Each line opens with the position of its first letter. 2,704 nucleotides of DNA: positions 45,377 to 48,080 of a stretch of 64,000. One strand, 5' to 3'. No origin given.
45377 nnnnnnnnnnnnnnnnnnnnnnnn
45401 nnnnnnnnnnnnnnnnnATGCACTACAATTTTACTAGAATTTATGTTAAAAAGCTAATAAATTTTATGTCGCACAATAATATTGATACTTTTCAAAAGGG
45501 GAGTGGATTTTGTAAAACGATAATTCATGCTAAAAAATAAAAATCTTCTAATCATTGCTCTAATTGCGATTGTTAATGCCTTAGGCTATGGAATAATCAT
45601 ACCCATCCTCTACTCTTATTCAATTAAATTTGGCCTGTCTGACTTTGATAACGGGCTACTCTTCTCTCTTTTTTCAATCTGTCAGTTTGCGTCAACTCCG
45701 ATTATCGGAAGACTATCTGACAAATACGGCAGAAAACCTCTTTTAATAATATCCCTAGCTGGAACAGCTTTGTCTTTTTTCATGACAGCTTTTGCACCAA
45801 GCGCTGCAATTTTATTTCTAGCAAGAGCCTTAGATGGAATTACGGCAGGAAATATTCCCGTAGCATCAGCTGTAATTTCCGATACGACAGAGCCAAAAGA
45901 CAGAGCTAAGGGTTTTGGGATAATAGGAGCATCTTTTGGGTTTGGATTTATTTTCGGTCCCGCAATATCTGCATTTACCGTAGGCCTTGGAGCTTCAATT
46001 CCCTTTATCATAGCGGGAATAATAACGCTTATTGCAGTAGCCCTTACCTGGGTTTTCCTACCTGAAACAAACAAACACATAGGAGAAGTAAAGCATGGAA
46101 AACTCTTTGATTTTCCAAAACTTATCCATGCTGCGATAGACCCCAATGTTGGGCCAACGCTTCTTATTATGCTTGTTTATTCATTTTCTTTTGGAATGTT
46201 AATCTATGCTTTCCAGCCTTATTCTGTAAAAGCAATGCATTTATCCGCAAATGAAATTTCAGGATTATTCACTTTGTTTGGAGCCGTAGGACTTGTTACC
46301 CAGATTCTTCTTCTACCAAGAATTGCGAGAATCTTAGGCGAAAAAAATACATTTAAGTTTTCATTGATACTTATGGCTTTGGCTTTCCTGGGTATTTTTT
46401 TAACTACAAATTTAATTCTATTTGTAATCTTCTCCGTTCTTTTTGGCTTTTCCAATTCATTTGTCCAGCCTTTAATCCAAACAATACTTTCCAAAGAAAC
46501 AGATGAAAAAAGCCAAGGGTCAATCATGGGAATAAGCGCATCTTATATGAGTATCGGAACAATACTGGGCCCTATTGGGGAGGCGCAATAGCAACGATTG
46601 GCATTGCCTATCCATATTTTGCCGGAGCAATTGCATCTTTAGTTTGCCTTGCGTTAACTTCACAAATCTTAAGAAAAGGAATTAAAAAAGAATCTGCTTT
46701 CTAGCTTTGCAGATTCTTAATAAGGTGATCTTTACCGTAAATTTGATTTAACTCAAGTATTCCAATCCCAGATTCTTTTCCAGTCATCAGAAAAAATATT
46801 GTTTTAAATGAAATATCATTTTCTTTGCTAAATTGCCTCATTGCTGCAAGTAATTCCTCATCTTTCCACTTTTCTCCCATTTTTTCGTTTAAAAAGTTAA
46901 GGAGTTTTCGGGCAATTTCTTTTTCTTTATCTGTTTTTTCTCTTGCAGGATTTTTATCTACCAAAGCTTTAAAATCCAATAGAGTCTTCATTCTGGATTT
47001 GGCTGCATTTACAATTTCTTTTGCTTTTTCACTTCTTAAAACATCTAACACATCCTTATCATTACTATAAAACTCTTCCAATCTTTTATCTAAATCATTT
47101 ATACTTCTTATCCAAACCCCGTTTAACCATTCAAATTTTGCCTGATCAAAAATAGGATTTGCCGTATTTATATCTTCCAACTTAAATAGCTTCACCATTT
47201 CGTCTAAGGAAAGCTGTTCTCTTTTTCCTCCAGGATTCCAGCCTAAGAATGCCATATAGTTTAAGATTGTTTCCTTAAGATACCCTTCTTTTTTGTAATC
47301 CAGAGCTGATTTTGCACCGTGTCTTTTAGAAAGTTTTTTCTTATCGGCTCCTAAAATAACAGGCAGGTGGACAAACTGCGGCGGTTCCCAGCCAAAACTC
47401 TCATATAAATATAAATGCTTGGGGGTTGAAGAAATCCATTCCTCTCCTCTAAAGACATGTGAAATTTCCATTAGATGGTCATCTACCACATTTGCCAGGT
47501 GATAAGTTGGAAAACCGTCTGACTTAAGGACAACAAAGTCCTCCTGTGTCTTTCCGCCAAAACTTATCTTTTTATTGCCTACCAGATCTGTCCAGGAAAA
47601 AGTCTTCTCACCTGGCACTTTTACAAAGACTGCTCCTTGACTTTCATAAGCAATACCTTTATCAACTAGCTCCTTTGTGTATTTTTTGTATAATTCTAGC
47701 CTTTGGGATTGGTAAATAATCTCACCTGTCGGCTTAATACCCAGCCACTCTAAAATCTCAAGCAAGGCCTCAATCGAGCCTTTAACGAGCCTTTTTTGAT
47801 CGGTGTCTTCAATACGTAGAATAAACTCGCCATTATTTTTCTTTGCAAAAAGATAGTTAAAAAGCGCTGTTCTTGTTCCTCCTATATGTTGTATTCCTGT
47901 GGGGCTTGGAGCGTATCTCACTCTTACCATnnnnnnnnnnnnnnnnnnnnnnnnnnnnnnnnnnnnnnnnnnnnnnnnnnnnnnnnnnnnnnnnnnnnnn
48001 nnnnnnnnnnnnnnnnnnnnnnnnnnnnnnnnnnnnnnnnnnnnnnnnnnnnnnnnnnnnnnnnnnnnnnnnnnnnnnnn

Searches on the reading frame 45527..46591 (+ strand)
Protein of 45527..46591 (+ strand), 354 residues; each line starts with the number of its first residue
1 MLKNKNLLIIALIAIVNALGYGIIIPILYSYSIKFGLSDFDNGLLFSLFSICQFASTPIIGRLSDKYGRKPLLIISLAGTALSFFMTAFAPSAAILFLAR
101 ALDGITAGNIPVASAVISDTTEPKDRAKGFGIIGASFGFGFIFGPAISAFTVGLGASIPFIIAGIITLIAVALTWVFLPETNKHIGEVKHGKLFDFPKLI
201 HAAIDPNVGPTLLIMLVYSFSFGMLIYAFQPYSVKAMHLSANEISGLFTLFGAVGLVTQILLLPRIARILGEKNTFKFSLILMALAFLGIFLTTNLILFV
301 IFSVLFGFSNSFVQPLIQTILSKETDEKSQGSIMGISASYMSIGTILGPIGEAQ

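Call 22: search_protein_families(library=pfam, proteins=[window:45527-46591:+], max_evalue=0.001)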
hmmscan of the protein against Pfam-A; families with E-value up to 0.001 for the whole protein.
window:45527-46591:+ (354 aa): 5 families
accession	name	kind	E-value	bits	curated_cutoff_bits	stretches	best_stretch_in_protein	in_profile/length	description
PF07690.21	MFS_1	-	1.4e-58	198.9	33.4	1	10-349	1-347/347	Major Facilitator Superfamily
PF13347.12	MFS_2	-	6.5e-14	51.7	27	2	59-326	56-344/427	MFS/sugar transport protein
PF12832.13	MFS_1_like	-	6.2e-12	45.7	25.2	1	22-349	16-355/373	MFS_1 like family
PF00083.30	Sugar_tr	-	1.8e-11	44.1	22.3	1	38-182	44-195/452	Sugar (and other) transporter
PF06779.20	MFS_4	-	7.4e-06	26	26.3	1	73-351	63-334/364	Uncharacterised MFS-type transporter YbfB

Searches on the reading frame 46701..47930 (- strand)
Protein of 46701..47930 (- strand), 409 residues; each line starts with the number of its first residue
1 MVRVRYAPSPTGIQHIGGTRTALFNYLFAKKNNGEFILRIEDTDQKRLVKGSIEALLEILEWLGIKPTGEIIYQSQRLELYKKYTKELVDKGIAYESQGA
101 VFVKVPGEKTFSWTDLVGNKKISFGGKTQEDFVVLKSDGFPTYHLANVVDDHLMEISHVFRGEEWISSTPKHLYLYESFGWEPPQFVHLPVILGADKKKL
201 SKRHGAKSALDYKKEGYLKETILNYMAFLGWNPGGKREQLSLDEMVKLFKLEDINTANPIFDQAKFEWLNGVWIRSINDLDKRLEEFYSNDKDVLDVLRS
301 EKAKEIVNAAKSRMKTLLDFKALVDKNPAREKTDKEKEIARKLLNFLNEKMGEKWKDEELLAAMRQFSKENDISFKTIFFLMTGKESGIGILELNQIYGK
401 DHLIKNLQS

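Call 22: search_protein_families(library=pfam, proteins=[window:46701-47930:-], max_evalue=0.001)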
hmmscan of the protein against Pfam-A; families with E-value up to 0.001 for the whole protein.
window:46701-47930:- (409 aa): 2 families
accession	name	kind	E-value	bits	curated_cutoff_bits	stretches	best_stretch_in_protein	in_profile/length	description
PF00749.27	tRNA-synt_1c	-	1.9e-83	280.4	23.4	2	101-268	146-314/314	tRNA synthetases class I (E and Q), catalytic domain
PF19269.4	Anticodon_2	-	7.5e-10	39.8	23.6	1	287-407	9-137/141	Anticodon binding domain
